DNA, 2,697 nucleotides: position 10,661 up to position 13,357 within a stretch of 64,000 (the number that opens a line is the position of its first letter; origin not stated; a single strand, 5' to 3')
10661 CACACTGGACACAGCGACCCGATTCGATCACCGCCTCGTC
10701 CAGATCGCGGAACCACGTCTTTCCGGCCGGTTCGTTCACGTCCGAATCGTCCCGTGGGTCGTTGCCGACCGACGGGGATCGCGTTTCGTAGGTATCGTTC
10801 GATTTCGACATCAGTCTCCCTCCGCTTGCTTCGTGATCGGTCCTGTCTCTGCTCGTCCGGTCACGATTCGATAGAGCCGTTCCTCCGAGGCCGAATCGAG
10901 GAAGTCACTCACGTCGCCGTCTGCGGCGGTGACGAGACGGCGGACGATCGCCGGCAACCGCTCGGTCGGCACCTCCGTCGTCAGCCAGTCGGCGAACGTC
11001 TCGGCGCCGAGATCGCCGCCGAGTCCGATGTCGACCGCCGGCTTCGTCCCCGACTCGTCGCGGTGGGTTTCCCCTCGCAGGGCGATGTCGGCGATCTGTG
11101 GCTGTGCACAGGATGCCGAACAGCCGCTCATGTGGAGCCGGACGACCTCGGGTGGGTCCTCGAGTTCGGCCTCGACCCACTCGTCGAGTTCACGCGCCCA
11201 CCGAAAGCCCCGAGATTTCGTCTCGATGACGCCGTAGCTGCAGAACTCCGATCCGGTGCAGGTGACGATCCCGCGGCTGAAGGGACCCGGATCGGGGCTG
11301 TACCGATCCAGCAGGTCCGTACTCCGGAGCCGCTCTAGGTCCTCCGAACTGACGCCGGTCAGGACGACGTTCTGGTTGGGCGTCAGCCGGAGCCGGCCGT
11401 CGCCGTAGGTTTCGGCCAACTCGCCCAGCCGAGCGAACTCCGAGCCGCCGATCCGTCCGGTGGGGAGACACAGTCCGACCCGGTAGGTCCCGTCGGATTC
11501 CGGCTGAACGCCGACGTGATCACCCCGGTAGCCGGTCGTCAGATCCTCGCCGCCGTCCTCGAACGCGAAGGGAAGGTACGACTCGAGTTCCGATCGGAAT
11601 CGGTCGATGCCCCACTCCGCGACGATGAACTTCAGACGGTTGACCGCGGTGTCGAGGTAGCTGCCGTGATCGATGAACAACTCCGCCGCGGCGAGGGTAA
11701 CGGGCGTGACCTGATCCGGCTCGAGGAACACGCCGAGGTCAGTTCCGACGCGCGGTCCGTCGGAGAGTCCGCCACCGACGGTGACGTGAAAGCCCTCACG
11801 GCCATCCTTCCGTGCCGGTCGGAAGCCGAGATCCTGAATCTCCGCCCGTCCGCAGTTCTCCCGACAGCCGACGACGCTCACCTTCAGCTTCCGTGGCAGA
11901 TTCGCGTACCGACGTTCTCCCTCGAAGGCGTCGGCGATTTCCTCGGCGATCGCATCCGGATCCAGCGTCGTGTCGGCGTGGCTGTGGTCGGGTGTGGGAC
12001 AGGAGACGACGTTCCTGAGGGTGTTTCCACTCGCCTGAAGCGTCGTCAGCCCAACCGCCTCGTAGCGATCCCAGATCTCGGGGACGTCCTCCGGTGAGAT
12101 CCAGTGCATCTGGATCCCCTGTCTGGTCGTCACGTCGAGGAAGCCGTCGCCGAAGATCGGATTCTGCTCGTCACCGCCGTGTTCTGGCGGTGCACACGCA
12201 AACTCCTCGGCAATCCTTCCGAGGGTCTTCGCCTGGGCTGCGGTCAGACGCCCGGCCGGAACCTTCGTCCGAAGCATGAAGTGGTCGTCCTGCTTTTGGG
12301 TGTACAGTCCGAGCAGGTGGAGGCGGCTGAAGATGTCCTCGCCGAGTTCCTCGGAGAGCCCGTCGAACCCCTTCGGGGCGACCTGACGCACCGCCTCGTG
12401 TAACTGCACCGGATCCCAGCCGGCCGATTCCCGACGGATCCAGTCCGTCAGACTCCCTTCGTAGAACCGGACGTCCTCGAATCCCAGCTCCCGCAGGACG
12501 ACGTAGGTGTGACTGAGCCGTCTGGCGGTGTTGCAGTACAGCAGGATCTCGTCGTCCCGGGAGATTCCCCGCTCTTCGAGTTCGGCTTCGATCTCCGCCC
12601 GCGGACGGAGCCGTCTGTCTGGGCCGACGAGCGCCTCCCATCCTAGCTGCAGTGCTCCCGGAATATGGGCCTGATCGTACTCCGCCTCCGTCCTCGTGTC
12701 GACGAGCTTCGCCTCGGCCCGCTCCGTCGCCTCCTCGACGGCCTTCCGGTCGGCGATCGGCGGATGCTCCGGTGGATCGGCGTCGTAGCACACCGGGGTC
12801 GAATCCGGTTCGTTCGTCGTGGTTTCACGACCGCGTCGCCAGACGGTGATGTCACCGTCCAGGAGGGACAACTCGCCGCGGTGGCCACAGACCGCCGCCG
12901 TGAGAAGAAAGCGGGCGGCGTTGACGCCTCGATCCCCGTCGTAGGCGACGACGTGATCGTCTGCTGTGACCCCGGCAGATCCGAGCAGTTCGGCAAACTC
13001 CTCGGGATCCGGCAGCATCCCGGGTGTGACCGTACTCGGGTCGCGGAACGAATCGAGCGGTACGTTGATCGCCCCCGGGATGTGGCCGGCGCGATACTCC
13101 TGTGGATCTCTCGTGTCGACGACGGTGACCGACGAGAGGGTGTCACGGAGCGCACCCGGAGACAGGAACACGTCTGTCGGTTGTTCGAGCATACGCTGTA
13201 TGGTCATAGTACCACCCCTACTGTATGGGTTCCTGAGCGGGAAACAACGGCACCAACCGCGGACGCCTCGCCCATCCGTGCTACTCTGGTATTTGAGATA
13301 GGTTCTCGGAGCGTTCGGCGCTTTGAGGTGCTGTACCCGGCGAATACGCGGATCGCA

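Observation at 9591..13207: Rhodanese-sulfite reductase fusion translationally coupled to an FrhB/FpoF-like subunit: candidate split F420-dependent thiosulfate-to-sulfide module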

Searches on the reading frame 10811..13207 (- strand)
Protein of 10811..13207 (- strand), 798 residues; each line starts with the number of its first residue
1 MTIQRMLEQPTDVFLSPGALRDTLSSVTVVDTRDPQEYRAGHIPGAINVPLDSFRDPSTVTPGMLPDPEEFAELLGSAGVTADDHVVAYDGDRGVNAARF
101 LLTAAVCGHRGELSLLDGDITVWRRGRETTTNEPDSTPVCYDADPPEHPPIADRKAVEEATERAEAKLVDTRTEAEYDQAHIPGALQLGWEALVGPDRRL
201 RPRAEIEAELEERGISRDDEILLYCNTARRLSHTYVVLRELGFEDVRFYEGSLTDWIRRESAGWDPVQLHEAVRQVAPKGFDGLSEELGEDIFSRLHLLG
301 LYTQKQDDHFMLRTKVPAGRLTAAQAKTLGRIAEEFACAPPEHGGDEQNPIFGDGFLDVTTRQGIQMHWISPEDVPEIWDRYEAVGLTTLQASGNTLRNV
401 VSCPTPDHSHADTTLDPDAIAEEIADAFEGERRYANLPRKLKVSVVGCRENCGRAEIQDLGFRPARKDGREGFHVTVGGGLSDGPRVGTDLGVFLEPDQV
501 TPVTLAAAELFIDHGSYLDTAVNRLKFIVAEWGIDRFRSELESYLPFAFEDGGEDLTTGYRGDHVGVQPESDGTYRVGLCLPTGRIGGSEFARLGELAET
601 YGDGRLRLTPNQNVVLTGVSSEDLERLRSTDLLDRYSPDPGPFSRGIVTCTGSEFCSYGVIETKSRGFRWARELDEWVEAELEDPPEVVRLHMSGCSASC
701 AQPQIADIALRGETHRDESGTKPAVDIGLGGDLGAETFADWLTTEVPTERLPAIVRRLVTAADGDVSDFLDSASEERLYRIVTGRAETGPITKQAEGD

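Call 7: search_protein_families(library=pfam, proteins=[window:10811-13207:-], max_evalue=0.01)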
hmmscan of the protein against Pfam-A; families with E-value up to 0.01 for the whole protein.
window:10811-13207:- (798 aa): 3 families
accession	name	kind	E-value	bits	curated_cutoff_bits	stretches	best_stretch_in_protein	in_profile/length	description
PF01077.27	NIR_SIR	-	9.1e-45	152.4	27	2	393-546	1-155/158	Nitrite and sulphite reductase 4Fe-4S domain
PF03460.22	NIR_SIR_ferr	-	9.8e-37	125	24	3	569-627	4-62/69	Nitrite/Sulfite reductase ferredoxin-like half domain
PF00581.25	Rhodanese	-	4.3e-35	120.7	22.2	2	156-257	4-100/102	Rhodanese-like domain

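Call 8: search_protein_families(library=ncbifam, proteins=[window:10811-13207:-], max_evalue=0.01)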
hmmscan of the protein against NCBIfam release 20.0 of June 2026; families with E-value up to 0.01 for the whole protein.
window:10811-13207:- (798 aa): 26 families (the best 25 are shown)
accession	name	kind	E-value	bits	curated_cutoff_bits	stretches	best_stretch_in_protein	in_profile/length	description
NF007125.0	PRK09566.1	equivalog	3.1e-98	329.5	594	1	259-759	17-502/513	ferredoxin--nitrite reductase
NF007126.0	PRK09567.1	equivalog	8.8e-62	209.1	523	1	289-761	96-559/595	NirA family protein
TIGR02435.1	CobG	equivalog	1.8e-48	165.5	234.8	1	352-712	44-383/388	precorrin-3B synthase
NF010029.0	PRK13504.1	equivalog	2.2e-43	148.5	457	2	437-757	215-539/575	NADPH-dependent assimilatory sulfite reductase hemoprotein subunit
TIGR02042.1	sir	equivalog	5.3e-29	100.8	731.5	2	425-714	211-511/581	sulfite reductase, ferredoxin dependent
TIGR02041.1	CysI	equivalog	4.7e-28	97.9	756.55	1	309-713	61-479/541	assimilatory sulfite reductase (NADPH) hemoprotein subunit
NF008557.0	PRK11493.1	equivalog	2.4e-24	85.9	250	1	35-260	39-273/281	3-mercaptopyruvate sulfurtransferase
TIGR02374.1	nitri_red_nirB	equivalog_domain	2.5e-22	79.1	578.35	2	357-491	590-715/794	nitrite reductase large subunit NirB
TIGR02912.1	sulfite_red_C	equivalog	4.3e-13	48.9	324.1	2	578-714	24-162/314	sulfite reductase subunit C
TIGR02066.1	dsrB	equivalog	5.8e-13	48.6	341.5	2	352-460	56-163/341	dissimilatory-type sulfite reductase subunit beta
NF011565.0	PRK14989.1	subfamily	2.4e-12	45.7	883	2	357-470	595-702/847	nitrite reductase large subunit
NF006444.0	PRK08762.1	equivalog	3.4e-10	39.1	449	1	160-270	24-121/387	molybdopterin-synthase adenylyltransferase MoeB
NF045521.1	rhoda_near_glyco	subfamily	4.4e-10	39.5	145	2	158-260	23-112/144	rhodanese homology domain-containing protein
NF008750.0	PRK11784.1-2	equivalog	2e-09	37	241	2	26-51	15-40/346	tRNA 2-selenouridine(34) synthase MnmH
NF008752.0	PRK11784.1-4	equivalog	5.1e-09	35.4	266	1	28-51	20-43/357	tRNA 2-selenouridine(34) synthase MnmH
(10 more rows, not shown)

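Call 11: find_homologous_proteins(query=window:10811-13207:-, region=1-798)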
Query window:10811-13207:-, residues 1-798 (798 aa): 1727 proteins with E <= 0.001 among 8000 candidates; the best 120 are listed.
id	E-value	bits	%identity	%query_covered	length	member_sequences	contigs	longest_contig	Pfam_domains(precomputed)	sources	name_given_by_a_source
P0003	0.0e+0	1822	100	99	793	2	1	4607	PF01077.28,PF00581.26,PF03460.23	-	-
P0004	0.0e+0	1327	74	97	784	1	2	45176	PF01077.28,PF00581.26,PF03460.23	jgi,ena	jgi:ferredoxin-nitrite reductase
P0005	0.0e+0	1270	70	98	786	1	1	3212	PF01077.28,PF00581.26,PF03460.23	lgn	-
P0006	0.0e+0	1256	69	99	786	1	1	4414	PF01077.28,PF00581.26,PF03460.23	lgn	-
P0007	0.0e+0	1131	63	98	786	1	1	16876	PF01077.28,PF00581.26,PF03460.23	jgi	jgi:ferredoxin-nitrite reductase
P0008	0.0e+0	1105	65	94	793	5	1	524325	PF01077.28,PF00581.26,PF03460.23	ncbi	-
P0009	0.0e+0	1104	65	94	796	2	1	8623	PF01077.28,PF00581.26,PF03460.23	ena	-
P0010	0.0e+0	1086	64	96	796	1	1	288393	PF01077.28,PF00581.26,PF03460.23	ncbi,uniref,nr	ncbi:ferredoxin--nitrite reductase [Natronococcus pandeyae]|uniref:Ferredoxin--nitrite reductase n=1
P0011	0.0e+0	1080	63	95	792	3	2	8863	PF01077.28,PF00581.26,PF03460.23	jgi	jgi:ferredoxin-nitrite reductase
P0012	0.0e+0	1071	63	95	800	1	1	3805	PF01077.28,PF00581.26,PF03460.23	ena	-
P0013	0.0e+0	1058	62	96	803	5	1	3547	PF01077.28,PF00581.26,PF03460.23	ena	-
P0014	0.0e+0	1057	63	93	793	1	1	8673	PF01077.28,PF00581.26,PF03460.23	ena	-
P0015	0.0e+0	1056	62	95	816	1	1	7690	PF01077.28,PF00581.26,PF03460.23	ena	-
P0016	0.0e+0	1056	64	94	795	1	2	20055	PF01077.28,PF00581.26,PF03460.23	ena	-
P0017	0.0e+0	1055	63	94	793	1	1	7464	PF01077.28,PF00581.26,PF03460.23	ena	-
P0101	2.4e-153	531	48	65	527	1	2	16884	PF01077.28,PF03460.23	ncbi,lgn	ncbi:MAG: nitrite/sulfite reductase [Candidatus Bipolaricaulia bacterium]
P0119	8.0e-140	486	47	63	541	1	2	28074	PF01077.28,PF03460.23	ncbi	ncbi:MAG: nitrite/sulfite reductase [Rubrobacteraceae bacterium]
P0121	1.4e-139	485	49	65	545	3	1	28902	PF01077.28,PF03460.23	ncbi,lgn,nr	ncbi:MAG TPA: ferredoxin--nitrite reductase [Actinomycetes bacterium]|nr:ferredoxin--nitrite reducta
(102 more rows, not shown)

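Call 17: find_related_loci(query=window:10811-13207:-, collection=genome_contigs, flank=8000)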
Query window:10811-13207:- (798 aa) in genome_contigs; peptide patterns used: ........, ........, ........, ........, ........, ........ (x = any residue, [..] = any of these).
324 stretches matched a pattern; 7 encode a relative of the query (tblastn E <= 1e-3); 7 distinct loci.
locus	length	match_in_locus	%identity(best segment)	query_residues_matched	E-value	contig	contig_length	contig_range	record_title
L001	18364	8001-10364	54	15-798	0e+0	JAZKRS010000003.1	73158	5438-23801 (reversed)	MAG: Haloarculaceae archaeon isolate NA-0cm_bin.19 NODE_47_length_73158_cov_33.755550, whole genome shotgun sequence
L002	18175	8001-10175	58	41-765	0e+0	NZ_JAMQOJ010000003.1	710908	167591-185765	Natrinema sp. 1APR25-10V2 NODE_3_length_710908_cov_40.882759, whole genome shotgun sequence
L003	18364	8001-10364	55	8-789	0e+0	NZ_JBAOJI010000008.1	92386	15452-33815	Halovenus sp. HT40 NODE_8_length_92386_cov_172.739419, whole genome shotgun sequence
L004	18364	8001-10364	56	15-796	0e+0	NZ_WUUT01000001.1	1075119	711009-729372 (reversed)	Halovenus carboxidivorans strain WSH3 Ga0216322_101, whole genome shotgun sequence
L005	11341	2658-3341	29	36-256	2e-11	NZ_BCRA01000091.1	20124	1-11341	Microbacterium resistens NBRC 103078, whole genome shotgun sequence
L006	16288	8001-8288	33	22-263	2e-8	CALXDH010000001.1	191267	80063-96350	MAG: uncultured Oscillospiraceae bacterium isolate BRZ_CF__bin49 genome assembly, contig: BRZ_CF__NODE_59_length_191267_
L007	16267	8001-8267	35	22-256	3e-8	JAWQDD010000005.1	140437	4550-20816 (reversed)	Oscillospiraceae bacterium CM74B_53B_ID361 LM_D7_4-BHI_SB-5_3B.1_NODE_17, whole genome shotgun sequence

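Call 18: search_solved_structures(query=window:10811-13207:-, show_alignments=3, max_evalue=1e-10)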
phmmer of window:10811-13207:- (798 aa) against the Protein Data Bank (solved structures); distinct sequences matched with E-value up to 1e-10: 36.
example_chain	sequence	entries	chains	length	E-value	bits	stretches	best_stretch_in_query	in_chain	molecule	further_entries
3b0h_A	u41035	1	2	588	2.4e-69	237.8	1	288-759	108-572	Nitrite reductase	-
3b0l_A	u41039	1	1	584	1e-68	235.7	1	288-758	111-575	Nitrite reductase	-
3vlx_A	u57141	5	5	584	3.5e-68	233.9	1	288-758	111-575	Nitrite reductase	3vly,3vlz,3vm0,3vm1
3b0m_A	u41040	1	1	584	1.3e-67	232.1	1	288-758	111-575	Nitrite reductase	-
3b0j_A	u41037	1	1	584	1.3e-67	232.1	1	288-758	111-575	Nitrite reductase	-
3b0g_A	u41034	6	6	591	1.6e-67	231.7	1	288-758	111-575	Nitrite reductase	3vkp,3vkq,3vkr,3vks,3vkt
3b0n_A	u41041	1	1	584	2.4e-67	231.2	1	288-758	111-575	Nitrite reductase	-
2akj_A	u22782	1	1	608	1.6e-66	228.5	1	286-759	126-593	Ferredoxin--nitrite reductase, chloroplast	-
1zj8_A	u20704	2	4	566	7.1e-60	206.5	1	307-737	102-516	Probable ferredoxin-dependent nitrite reductase NirA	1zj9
5h8v_A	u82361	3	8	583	5.1e-27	97.8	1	436-763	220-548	Sulfite reductase [ferredoxin], chloroplastic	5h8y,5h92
1e0c_A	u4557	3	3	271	2.8e-24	88.7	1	15-257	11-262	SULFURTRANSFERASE | PUTATIVE THIOSULFATE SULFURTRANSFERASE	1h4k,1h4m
1uar_A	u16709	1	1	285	1.9e-21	79.4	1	30-256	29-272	Rhodanese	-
8k55_A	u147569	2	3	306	9.2e-21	77.1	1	28-256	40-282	sulfur transferase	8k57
3hzu_A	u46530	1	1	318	2.4e-20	75.7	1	32-257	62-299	Thiosulfate sulfurtransferase sseA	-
3aax_A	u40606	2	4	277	7e-20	74.2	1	32-256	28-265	Putative thiosulfate sulfurtransferase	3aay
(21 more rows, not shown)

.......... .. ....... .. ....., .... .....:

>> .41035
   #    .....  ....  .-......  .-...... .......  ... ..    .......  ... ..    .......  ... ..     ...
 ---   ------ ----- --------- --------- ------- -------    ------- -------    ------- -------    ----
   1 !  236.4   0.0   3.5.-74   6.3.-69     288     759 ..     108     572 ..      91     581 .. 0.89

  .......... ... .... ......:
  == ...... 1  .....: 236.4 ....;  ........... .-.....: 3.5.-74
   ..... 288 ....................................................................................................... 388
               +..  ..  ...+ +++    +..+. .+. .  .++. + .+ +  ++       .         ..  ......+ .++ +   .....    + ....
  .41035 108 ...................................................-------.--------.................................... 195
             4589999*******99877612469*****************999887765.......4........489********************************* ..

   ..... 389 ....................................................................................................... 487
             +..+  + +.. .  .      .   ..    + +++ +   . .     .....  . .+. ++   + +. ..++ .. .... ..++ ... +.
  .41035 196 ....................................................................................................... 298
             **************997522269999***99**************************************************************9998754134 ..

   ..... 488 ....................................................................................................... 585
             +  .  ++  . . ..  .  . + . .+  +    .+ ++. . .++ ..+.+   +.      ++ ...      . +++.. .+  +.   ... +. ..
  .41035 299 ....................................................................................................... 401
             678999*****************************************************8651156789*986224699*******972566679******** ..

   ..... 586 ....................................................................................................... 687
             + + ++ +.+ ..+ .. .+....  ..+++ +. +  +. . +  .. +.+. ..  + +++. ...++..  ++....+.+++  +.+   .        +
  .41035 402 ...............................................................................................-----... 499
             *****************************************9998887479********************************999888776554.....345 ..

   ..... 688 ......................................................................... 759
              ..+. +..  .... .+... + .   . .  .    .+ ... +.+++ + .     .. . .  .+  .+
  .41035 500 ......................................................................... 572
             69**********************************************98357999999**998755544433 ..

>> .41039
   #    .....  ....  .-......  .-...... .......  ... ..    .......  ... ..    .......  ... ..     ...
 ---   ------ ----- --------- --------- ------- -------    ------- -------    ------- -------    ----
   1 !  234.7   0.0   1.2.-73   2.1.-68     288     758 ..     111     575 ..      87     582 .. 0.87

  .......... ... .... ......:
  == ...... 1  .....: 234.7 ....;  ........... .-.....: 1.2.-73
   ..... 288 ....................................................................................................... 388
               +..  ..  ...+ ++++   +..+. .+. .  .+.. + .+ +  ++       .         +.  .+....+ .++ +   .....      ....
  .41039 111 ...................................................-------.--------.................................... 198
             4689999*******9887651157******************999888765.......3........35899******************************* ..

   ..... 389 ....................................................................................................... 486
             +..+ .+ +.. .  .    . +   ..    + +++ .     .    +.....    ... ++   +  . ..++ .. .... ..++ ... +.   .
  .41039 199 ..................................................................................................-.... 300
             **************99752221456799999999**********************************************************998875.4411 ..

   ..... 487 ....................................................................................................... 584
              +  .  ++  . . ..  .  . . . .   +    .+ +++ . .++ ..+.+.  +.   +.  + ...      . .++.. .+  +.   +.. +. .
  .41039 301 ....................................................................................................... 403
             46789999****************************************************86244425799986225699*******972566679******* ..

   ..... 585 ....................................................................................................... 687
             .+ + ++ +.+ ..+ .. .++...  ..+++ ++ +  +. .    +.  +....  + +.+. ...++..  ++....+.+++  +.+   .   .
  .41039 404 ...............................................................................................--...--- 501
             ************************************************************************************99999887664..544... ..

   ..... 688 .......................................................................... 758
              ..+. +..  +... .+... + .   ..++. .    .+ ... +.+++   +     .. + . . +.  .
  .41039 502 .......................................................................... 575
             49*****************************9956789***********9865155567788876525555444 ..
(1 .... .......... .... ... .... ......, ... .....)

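Call 41: search_solved_structures(query=P0121, show_alignments=1, max_evalue=1e-40)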
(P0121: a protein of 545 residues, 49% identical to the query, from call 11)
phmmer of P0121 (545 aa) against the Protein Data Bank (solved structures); distinct sequences matched with E-value up to 1e-40: 9.
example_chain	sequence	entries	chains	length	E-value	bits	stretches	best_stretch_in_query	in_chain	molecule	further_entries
3b0l_A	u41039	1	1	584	1.3e-92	314.8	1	49-510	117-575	Nitrite reductase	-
3b0g_A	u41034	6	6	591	3.6e-92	313.3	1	49-522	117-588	Nitrite reductase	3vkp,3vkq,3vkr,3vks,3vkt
3vlx_A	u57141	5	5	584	4.7e-92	313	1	49-510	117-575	Nitrite reductase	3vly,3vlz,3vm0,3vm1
3b0h_A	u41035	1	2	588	9.2e-92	312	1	9-522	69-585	Nitrite reductase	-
3b0j_A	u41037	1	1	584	1.7e-91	311.1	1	49-510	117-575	Nitrite reductase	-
3b0m_A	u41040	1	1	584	1.7e-91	311.1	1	49-510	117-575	Nitrite reductase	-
3b0n_A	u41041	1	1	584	2.3e-91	310.7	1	49-510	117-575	Nitrite reductase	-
2akj_A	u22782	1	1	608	4e-91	309.9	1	46-521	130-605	Ferredoxin--nitrite reductase, chloroplast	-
1zj8_A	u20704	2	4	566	2.9e-82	280.7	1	8-536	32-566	Probable ferredoxin-dependent nitrite reductase NirA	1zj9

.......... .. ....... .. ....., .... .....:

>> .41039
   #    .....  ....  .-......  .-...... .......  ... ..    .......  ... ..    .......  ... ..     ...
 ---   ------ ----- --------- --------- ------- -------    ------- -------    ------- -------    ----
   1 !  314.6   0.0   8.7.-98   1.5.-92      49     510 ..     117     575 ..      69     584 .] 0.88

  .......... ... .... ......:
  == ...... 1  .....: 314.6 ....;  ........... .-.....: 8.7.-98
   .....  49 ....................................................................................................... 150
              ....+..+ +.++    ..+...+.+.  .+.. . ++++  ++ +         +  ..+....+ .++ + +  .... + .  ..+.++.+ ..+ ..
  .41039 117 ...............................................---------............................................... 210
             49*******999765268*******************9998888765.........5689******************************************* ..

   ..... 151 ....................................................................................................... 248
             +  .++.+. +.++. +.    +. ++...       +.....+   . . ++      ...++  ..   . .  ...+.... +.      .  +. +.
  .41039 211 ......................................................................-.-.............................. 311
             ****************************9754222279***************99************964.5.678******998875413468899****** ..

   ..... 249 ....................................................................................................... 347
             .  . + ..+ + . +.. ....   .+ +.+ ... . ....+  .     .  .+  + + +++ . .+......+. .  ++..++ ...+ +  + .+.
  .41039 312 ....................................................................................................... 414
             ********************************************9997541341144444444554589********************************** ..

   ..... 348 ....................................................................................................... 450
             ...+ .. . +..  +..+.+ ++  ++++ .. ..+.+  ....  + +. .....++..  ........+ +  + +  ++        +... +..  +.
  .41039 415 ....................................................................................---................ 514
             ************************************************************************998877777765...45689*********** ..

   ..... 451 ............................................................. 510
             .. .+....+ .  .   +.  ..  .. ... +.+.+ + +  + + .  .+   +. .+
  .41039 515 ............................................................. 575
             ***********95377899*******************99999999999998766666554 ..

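Call 47: find_encoding_contigs(protein=P0101, flank=5000, max_places=2)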
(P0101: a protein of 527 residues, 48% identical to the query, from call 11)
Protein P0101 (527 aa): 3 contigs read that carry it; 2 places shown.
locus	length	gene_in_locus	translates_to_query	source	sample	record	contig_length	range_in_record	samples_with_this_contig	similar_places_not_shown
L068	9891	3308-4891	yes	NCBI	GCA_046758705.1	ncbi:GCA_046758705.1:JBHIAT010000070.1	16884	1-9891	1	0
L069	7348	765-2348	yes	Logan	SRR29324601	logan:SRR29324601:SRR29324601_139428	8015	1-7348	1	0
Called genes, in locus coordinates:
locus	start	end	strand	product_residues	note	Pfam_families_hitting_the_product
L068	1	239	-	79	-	?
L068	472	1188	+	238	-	PF02683:DsbD_TM (weak)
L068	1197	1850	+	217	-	PF00578:AhpC-TSA, PF08534:Redoxin, PF00085:Thioredoxin, PF13098:Thioredoxin_2, PF13905:Thioredoxin_8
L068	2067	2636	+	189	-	PF00355:Rieske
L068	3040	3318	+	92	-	PF01206:TusA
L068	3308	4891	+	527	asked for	PF03460:NIR_SIR_ferr, PF01077:NIR_SIR, PF03460:NIR_SIR_ferr, PF01077:NIR_SIR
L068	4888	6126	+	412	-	PF00037:Fer4 (weak), PF12797:Fer4_2 (weak), PF12837:Fer4_6 (weak), PF12838:Fer4_7 (weak), PF13237:Fer4_10, PF14697:Fer4_21, PF04422:FrhB_FdhB_N, PF04432:FrhB_FdhB_C, +3 more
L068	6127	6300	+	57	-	-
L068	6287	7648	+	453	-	PF01663:Phosphodiest, PF00884:Sulfatase (faint)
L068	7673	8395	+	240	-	PF00590:TP_methylase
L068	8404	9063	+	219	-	PF13241:NAD_binding_7, PF14824:Sirohm_synth_M (weak), PF10414:CysG_dimeriser (weak)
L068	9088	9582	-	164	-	PF04214:DUF411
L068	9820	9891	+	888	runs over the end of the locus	PF04945:YHS, PF00403:HMA, PF00122:E1-E2_ATPase, PF00702:Hydrolase, PF08282:Hydrolase_3 (faint)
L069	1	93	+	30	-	?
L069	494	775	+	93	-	PF01206:TusA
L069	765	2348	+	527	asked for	PF03460:NIR_SIR_ferr, PF01077:NIR_SIR, PF03460:NIR_SIR_ferr, PF01077:NIR_SIR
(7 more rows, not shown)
